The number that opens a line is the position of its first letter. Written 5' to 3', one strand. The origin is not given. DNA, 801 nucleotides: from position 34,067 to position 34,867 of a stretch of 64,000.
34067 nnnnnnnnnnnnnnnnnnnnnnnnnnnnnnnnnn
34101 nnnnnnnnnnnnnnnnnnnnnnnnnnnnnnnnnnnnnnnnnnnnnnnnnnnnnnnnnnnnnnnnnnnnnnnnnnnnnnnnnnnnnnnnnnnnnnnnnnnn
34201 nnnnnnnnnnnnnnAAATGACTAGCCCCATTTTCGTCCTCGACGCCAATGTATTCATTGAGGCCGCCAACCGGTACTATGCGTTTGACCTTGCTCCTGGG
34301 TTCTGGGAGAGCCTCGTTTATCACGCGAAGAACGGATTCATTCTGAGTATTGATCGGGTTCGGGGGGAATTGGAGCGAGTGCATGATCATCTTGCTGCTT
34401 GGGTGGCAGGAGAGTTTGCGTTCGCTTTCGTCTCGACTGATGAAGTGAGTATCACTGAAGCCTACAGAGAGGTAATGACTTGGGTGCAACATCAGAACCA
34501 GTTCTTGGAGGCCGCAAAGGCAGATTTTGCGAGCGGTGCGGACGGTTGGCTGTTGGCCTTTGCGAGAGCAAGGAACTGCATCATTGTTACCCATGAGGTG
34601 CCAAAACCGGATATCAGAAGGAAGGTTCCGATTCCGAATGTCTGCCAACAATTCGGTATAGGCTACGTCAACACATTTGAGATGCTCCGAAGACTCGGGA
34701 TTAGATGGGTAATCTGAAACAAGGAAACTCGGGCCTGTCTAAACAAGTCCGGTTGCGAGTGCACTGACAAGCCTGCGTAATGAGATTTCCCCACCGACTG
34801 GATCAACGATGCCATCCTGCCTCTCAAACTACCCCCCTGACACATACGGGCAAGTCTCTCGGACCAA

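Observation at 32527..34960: Lower-GC island carrying an HTH-ImmA/IrrE metallopeptidase + DUF4411 (PIN-like) gene pair: candidate toxin-antitoxin or abortive-infection-like module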

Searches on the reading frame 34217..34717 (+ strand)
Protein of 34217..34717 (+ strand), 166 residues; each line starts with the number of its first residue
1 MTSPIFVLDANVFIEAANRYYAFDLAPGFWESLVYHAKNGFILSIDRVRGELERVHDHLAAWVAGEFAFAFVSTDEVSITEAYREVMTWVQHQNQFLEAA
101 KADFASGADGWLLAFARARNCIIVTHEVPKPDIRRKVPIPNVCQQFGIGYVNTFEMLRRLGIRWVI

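Call 3: search_protein_families(library=pfam, proteins=[window:34217-34717:+], max_evalue=0.1)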
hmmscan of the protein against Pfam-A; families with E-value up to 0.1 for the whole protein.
window:34217-34717:+ (166 aa): 1 family
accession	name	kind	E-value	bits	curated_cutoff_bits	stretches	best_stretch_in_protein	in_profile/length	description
PF14367.12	DUF4411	-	8.8e-53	178.8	23.5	1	6-163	1-158/159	Domain of unknown function (DUF4411)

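Call 4: search_protein_families(library=padloc, proteins=[window:34217-34717:+], max_evalue=0.1)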
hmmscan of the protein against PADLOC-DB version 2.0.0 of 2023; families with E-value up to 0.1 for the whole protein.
window:34217-34717:+ (166 aa): 0 families

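Call 5: search_protein_families(library=ncbifam, proteins=[window:34217-34717:+], max_evalue=0.1)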
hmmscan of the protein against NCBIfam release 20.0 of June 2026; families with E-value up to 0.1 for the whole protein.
window:34217-34717:+ (166 aa): 0 families

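Call 7: search_solved_structures(query=window:34217-34717:+, max_evalue=10, show_alignments=2)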
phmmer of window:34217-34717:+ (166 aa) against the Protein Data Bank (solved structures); distinct sequences matched with E-value up to 10: 2.
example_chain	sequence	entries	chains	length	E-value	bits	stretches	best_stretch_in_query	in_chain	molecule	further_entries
9vzy_D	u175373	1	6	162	1.1e-07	35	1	29-154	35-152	DUF4411 family protein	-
9vzz_A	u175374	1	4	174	1.9e-07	34.2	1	36-154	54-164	DUF4411 family protein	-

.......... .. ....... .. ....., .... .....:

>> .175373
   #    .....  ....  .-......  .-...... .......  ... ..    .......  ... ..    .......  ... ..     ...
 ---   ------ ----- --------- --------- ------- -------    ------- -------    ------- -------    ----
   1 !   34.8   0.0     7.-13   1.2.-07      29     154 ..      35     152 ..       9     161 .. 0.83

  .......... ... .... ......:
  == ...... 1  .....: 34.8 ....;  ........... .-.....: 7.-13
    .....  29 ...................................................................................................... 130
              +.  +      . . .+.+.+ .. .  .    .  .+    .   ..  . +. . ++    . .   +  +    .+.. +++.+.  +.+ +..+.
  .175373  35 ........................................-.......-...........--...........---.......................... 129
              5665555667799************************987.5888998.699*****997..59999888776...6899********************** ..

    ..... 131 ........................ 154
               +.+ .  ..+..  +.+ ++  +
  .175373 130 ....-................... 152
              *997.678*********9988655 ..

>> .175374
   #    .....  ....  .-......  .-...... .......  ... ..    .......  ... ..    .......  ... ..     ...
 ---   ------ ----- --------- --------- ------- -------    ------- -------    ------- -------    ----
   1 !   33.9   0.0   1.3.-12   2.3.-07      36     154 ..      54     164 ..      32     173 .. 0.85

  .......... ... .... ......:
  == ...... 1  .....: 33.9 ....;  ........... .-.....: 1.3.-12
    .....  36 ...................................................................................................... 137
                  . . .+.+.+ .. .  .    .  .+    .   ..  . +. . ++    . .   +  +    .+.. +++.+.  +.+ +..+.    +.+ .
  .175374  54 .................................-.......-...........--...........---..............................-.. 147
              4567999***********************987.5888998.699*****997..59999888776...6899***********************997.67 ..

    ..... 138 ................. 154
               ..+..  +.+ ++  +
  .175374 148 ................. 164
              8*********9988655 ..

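Call 26: find_encoding_contigs(protein=window:34217-34717:+, flank=8000, max_places=8)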
Protein window:34217-34717:+ (166 aa): 1 contig read that carries it; 1 place shown.
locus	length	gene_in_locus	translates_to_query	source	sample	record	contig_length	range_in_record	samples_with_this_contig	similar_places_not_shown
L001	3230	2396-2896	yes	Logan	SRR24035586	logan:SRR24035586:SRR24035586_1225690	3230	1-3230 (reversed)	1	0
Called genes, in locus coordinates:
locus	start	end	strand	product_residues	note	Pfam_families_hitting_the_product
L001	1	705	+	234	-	?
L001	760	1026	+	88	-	-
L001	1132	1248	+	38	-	-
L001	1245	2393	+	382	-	PF06114:Peptidase_M78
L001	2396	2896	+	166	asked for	PF14367:DUF4411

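Call 27: find_homologous_proteins(query=window:34217-34717:+)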
Query window:34217-34717:+ (166 aa): 739 proteins with E <= 0.001 among 761 candidates; the best 120 are listed.
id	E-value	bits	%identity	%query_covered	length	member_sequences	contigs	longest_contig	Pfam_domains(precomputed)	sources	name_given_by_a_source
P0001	1.6e-108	378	100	100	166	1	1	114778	PF14367.13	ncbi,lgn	ncbi:MAG: DUF4411 family protein [Ignavibacteriales bacterium]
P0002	2.4e-72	260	68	99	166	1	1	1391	PF14367.13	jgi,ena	-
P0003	2.7e-71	257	68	99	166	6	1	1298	PF14367.13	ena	-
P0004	2.2e-69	250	68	99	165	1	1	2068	PF14367.13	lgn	-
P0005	2.6e-69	250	67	99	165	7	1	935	PF14367.13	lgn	-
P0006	3.1e-69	250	68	98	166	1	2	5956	PF14367.13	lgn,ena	-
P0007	6.8e-69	249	66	98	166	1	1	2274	PF14367.13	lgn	-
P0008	1.1e-68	248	66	100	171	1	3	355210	PF14367.13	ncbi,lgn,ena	-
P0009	1.8e-68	247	64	99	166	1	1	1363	PF14367.13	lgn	-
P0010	2.5e-68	247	68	99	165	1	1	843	PF14367.13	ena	-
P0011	2.7e-68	247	65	98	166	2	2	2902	PF14367.13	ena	-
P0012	3.3e-68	247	66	99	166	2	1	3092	PF14367.13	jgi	jgi:hypothetical protein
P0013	5.8e-68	246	65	99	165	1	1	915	PF14367.13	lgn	-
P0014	8.6e-68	245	64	99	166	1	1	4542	PF14367.13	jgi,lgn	jgi:hypothetical protein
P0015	1.2e-67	245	64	99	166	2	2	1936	PF14367.13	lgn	-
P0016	1.3e-67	245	64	98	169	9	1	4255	PF14367.13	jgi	jgi:hypothetical protein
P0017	2.2e-67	244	64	98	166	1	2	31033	PF14367.13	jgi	jgi:hypothetical protein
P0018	2.2e-67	244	68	96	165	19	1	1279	PF14367.13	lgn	-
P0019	2.4e-67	244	65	98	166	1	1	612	PF14367.13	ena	-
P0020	2.9e-67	243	65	98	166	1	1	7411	PF14367.13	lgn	-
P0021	3.5e-67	243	65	99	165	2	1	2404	PF14367.13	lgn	-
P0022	3.9e-67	243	65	99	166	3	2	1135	PF14367.13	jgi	-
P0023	5.2e-67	243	66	98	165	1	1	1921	PF14367.13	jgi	jgi:hypothetical protein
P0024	5.4e-67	243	65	97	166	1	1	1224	PF14367.13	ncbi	-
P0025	6.0e-67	242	66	99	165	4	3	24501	PF14367.13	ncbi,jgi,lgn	-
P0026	8.8e-67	242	65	98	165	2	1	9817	PF14367.13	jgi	-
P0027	9.5e-67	242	63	96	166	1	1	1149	PF14367.13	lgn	-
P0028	1.0e-66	242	68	99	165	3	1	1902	PF14367.13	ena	-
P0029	1.1e-66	242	66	99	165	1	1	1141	PF14367.13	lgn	-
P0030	1.2e-66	242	65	96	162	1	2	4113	PF14367.13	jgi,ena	-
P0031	1.5e-66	241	64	99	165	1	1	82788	PF14367.13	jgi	-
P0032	1.5e-66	241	64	99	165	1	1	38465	PF14367.13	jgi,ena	-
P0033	1.6e-66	241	65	99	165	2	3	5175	PF14367.13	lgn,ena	-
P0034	2.2e-66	241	64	99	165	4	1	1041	PF14367.13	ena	-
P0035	2.3e-66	241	65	99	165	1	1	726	PF14367.13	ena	-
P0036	2.7e-66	240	65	99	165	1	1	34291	PF14367.13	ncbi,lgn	-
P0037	2.7e-66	240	65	96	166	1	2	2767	PF14367.13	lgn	-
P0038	2.7e-66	240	64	99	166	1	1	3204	PF14367.13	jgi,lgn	jgi:hypothetical protein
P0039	3.1e-66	240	65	97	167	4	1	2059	PF14367.13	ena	-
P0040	3.3e-66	240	65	96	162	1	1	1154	PF14367.13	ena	-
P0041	4.0e-66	240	65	96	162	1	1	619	PF14367.13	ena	-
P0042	4.6e-66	240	66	96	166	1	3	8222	PF14367.13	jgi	jgi:hypothetical protein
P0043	5.1e-66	239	66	95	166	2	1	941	PF14367.13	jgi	jgi:hypothetical protein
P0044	5.2e-66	239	64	98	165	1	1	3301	PF14367.13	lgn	-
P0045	5.2e-66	239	65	99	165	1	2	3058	PF14367.13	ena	-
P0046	5.3e-66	239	65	99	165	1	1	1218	PF14367.13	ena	-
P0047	5.5e-66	239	66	99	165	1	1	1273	PF14367.13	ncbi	-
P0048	5.6e-66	239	64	99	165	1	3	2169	PF14367.13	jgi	jgi:predicted nucleic acid-binding protein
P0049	5.7e-66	239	66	97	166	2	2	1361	PF14367.13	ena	-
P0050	5.9e-66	239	63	98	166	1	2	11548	PF14367.13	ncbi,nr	ncbi:MAG: DUF4411 family protein [Nitrospirota bacterium]|nr:DUF4411 family protein [Nitrospirota ba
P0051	6.6e-66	239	63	99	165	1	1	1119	PF14367.13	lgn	-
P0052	6.9e-66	239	65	98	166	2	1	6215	PF14367.13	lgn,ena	-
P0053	7.0e-66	239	65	99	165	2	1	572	PF14367.13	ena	-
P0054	7.2e-66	239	63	99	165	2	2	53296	PF14367.13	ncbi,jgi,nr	ncbi:MAG: DUF4411 family protein [Desulfarculus sp.]|jgi:hypothetical protein|nr:MAG: DUF4411 family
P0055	8.1e-66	239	64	99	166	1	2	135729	PF14367.13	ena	-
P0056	8.4e-66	239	65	99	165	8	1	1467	PF14367.13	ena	-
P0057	8.6e-66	239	65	98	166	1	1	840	PF14367.13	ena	-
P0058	9.2e-66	239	64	99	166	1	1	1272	PF14367.13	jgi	jgi:hypothetical protein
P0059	1.2e-65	238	63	99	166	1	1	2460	PF14367.13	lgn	-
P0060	1.2e-65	238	65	99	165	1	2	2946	PF14367.13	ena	-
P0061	1.3e-65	238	66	99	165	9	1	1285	PF14367.13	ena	-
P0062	2.0e-65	237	62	99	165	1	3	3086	PF14367.13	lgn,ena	-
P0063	2.5e-65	237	65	96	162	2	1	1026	PF14367.13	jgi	-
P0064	3.3e-65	237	66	97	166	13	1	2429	PF14367.13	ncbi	-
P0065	3.3e-65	237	65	99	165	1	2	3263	PF14367.13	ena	-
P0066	3.5e-65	237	65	99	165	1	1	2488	PF14367.13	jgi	jgi:hypothetical protein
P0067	3.9e-65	237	64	98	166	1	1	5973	PF14367.13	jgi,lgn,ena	-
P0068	4.1e-65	236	61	99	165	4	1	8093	PF14367.13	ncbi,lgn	-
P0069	4.6e-65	236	62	99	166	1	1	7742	PF14367.13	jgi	jgi:predicted nucleic acid-binding protein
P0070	4.6e-65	236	65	99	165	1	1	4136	PF14367.13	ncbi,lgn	ncbi:MAG: DUF4411 family protein [Sedimentisphaerales bacterium]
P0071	4.9e-65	236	62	96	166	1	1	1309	PF14367.13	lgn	-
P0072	5.5e-65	236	65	98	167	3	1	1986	PF14367.13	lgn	-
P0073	6.1e-65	236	65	96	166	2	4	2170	PF14367.13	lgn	-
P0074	6.1e-65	236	63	98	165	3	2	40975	PF14367.13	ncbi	-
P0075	6.4e-65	236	63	99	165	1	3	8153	PF14367.13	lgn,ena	-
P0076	6.4e-65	236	64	98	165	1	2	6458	PF14367.13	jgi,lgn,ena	-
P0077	6.6e-65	236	60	99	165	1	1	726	PF14367.13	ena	-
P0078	8.0e-65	236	64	99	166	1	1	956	PF14367.13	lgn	-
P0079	8.7e-65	235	65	99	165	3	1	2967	PF14367.13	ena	-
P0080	9.1e-65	235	63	96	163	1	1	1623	PF14367.13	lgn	-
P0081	9.1e-65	235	62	98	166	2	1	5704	PF14367.13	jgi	-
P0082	1.0e-64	235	65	96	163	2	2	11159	PF14367.13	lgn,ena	-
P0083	1.0e-64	235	63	99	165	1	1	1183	PF14367.13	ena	-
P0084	1.1e-64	235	65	99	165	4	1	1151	PF14367.13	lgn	-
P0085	1.1e-64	235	64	96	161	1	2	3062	PF14367.13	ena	-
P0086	1.3e-64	235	62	99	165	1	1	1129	PF14367.13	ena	-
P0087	1.3e-64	235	63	99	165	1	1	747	PF14367.13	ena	-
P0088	1.4e-64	235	67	95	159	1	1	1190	PF14367.13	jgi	jgi:hypothetical protein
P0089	1.5e-64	235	64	99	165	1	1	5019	PF14367.13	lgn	-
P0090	1.6e-64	235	65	99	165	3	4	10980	PF14367.13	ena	-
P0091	1.7e-64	235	65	96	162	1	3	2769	PF14367.13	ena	-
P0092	1.8e-64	234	65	98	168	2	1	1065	PF14367.13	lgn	-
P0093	1.8e-64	234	64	99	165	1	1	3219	PF14367.13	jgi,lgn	-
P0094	2.4e-64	234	65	99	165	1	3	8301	PF14367.13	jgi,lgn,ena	jgi:hypothetical protein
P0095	2.9e-64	234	65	99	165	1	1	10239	PF14367.13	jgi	jgi:hypothetical protein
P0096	3.0e-64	234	66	99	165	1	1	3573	PF14367.13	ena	-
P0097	3.3e-64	234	64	96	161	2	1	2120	PF14367.13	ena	-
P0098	3.4e-64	234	65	99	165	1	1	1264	PF14367.13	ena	-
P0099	3.4e-64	233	65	99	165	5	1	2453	PF14367.13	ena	-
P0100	3.5e-64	233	65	96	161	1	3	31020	PF14367.13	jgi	-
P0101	3.6e-64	233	62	99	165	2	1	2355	PF14367.13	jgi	jgi:hypothetical protein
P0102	3.8e-64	233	62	98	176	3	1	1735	PF14367.13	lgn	-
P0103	3.9e-64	233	64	99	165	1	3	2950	PF14367.13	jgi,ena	-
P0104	3.9e-64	233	64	98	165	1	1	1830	PF14367.13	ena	-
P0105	3.9e-64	233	67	93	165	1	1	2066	PF14367.13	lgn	-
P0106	3.9e-64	233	64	96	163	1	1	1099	PF14367.13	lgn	-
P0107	4.8e-64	233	64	98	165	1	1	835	PF14367.13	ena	-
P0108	4.9e-64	233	63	97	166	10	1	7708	PF14367.13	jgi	jgi:hypothetical protein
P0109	5.3e-64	233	65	96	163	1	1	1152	PF14367.13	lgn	-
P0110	5.3e-64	233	63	99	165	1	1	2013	PF14367.13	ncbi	-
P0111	5.7e-64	233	61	98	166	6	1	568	PF14367.13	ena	-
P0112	5.8e-64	233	62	99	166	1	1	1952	PF14367.13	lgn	-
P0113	6.4e-64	233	63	96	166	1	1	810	PF14367.13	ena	-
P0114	6.5e-64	233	64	99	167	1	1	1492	PF14367.13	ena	-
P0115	6.6e-64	233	62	98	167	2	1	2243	PF14367.13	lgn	-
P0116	7.2e-64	232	65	99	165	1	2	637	PF14367.13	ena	-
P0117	7.3e-64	232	63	99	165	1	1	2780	PF14367.13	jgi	jgi:hypothetical protein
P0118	7.4e-64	232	61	96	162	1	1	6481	PF14367.13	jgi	jgi:hypothetical protein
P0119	7.4e-64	232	64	99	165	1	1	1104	PF14367.13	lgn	-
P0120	8.0e-64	232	64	98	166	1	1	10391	PF14367.13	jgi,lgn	jgi:hypothetical protein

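Call 29: find_related_loci(query=A1, collection=metagenome_contigs, flank=6000)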
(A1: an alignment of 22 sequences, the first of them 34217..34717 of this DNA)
Query A1 (166 aa) in metagenome_contigs; peptide patterns used: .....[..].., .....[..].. (x = any residue, [..] = any of these).
600 stretches matched a pattern (row limit reached: there are more); 527 encode a relative of the query (tblastn E <= 1e-3); the best 80 are kept; 80 distinct loci.
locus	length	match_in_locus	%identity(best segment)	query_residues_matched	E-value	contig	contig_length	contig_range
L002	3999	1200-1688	66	1-163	1e-73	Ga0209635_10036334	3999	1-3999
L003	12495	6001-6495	65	1-165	4e-73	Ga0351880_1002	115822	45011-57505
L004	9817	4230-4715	65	2-163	2e-72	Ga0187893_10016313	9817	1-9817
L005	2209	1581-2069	64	1-163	6e-74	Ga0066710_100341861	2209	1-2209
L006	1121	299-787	66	1-163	2e-76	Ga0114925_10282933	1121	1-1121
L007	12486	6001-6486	63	2-163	1e-70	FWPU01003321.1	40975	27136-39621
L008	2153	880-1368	62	2-164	3e-72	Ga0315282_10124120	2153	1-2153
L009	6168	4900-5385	65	3-164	1e-70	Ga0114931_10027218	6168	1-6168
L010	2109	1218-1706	67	1-163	3e-72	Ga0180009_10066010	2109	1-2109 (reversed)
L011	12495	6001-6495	61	1-165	2e-70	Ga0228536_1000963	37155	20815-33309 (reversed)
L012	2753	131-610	63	5-164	2e-70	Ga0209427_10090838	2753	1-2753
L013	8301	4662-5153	65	1-164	2e-69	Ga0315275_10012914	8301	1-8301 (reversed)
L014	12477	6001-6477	65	6-164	2e-69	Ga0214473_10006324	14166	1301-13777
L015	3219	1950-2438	64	1-163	9e-70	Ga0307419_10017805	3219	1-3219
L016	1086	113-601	66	1-163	1e-74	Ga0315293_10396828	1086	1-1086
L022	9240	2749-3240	61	1-164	2e-68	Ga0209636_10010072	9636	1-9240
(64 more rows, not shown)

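Call 33: search_protein_families(library=pfam, proteins=[L007:162-1865:+, L007:2693-4087:+, L007:8902-11904:+, L007:7341-7982:+, L007:7982-8896:+, L014:1377-3443:+, L014:6631-10161:+, L015:87-569:+, L022:5820-7349:+, L022:4419-5138:+], max_evalue=0.00001)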
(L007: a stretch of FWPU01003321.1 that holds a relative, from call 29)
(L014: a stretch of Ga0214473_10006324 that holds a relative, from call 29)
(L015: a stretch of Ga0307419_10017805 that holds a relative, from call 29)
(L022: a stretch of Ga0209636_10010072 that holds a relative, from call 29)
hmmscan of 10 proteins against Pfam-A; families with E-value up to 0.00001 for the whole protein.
L007:162-1865:+ (568 aa): 1 family
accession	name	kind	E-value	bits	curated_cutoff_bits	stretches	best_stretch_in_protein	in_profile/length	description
PF02384.22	N6_Mtase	-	1.8e-59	202.1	20.4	1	42-346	3-280/311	N-6 DNA Methylase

L007:2693-4087:+ (465 aa): 1 family
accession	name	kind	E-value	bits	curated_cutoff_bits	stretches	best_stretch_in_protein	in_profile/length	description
PF01420.25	Methylase_S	-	2.2e-11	44.7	22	0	338-431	79-167/168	Type I restriction modification DNA specificity domain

L007:8902-11904:+ (1001 aa): 5 families
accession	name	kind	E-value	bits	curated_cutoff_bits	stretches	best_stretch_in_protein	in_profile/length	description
PF18766.7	SWI2_SNF2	-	6.7e-26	91.7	26.7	1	300-537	1-193/221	SWI2/SNF2 ATPase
PF04313.20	HSDR_N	-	3.6e-16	60.1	25.1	1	140-226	107-193/198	Type I restriction enzyme R protein N terminus (HSDR_N)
PF04851.21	ResIII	-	2.9e-14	53.8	22.5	1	297-446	4-146/164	Type III restriction enzyme, res subunit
PF22679.2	T1R_D3-like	-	1.3e-12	48.9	27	1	664-721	98-156/158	Type I restriction enzyme subunit R domain 3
PF00270.35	DEAD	-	3.6e-07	30.5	26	1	317-499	13-163/167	DEAD/DEAH box helicase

L007:7341-7982:+ (214 aa): 1 family
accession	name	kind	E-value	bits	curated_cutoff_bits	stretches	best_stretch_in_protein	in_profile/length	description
PF13338.12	AbiEi_4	-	4.4e-10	39.9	25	1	21-68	1-49/49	Transcriptional regulator, AbiEi antitoxin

L007:7982-8896:+ (305 aa): 1 family
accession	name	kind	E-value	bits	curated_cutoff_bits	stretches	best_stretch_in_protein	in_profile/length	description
PF08843.17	AbiEii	-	2.8e-49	168.7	22.5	1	39-261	1-223/238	Nucleotidyl transferase AbiEii toxin, Type IV TA system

L014:1377-3443:+ (689 aa): 2 families
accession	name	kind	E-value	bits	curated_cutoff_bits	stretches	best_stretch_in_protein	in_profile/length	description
PF02384.22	N6_Mtase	-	1.2e-51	176.4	20.4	1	152-461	5-275/311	N-6 DNA Methylase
PF12161.14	HsdM_N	-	6.1e-24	85.6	24.5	1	7-138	2-135/135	HsdM N-terminal domain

L014:6631-10161:+ (1177 aa): 6 families
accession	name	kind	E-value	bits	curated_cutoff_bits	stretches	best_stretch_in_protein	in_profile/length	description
PF18766.7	SWI2_SNF2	-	9.4e-29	101.1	26.7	1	305-543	1-191/221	SWI2/SNF2 ATPase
PF04326.19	SLFN_AlbA_2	-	1e-18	68.4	25.3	1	1019-1156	1-117/118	Schlafen, AlbA_2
PF04851.21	ResIII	-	2.2e-15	57.4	22.5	1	302-452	4-147/164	Type III restriction enzyme, res subunit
PF04313.20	HSDR_N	-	2.3e-15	57.5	25.1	1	142-227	108-192/198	Type I restriction enzyme R protein N terminus (HSDR_N)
PF22679.2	T1R_D3-like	-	8e-12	46.3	27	1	660-729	84-156/158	Type I restriction enzyme subunit R domain 3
PF00270.35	DEAD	-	1.1e-07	32.2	26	1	322-508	13-164/167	DEAD/DEAH box helicase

L015:87-569:+ (161 aa): 1 family
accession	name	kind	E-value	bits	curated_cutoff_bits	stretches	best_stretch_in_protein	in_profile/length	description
PF00694.25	Aconitase_C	-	1.6e-19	71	22.8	1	46-102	70-127/131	Aconitase C-terminal domain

L022:5820-7349:+ (510 aa): 3 families
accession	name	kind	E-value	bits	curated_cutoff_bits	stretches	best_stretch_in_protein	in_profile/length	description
PF00884.28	Sulfatase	-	4.6e-63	213.8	25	1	49-385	1-300/301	Sulfatase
PF16347.10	SGSH_C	-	7.7e-22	78.5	29.3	1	341-480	8-146/154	N-sulphoglucosamine sulphohydrolase, C-terminal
PF01663.27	Phosphodiest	-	4.9e-14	53.1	23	1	52-322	2-221/342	Type I phosphodiesterase / nucleotide pyrophosphatase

L022:4419-5138:+ (240 aa): 0 families

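Call 47: predict_structure(alignment_id=A1)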
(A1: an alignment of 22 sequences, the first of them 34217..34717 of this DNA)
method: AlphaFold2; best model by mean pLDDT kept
length: 166 residues; sequences in the alignment: 22
mean_pLDDT: 92.6   pTM: 0.88
mean pLDDT of the five models: 92.6, 90.5, 87.8, 85.1, 68.5
residues with pLDDT >= 90: 135; 70-90: 25; 50-70: 4; < 50: 2
segments of 3 or more residues with pLDDT < 50: none
pLDDT, mean of each block of 10 residues (from residue 1): 87 87 84 94 97 87 94 97 98 96 96 98 95 94 97 93 70
secondary structure, 60 per line:
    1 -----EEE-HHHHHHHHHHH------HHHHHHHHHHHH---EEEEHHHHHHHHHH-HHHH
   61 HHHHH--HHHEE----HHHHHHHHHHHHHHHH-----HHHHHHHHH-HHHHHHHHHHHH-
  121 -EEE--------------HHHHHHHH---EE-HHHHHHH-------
elements in order: E6-8 H10-20 H27-38 E42-45 H46-55 H57-65 H77-92 H98-106 H108-119 E122-124 H139-146 H153-159
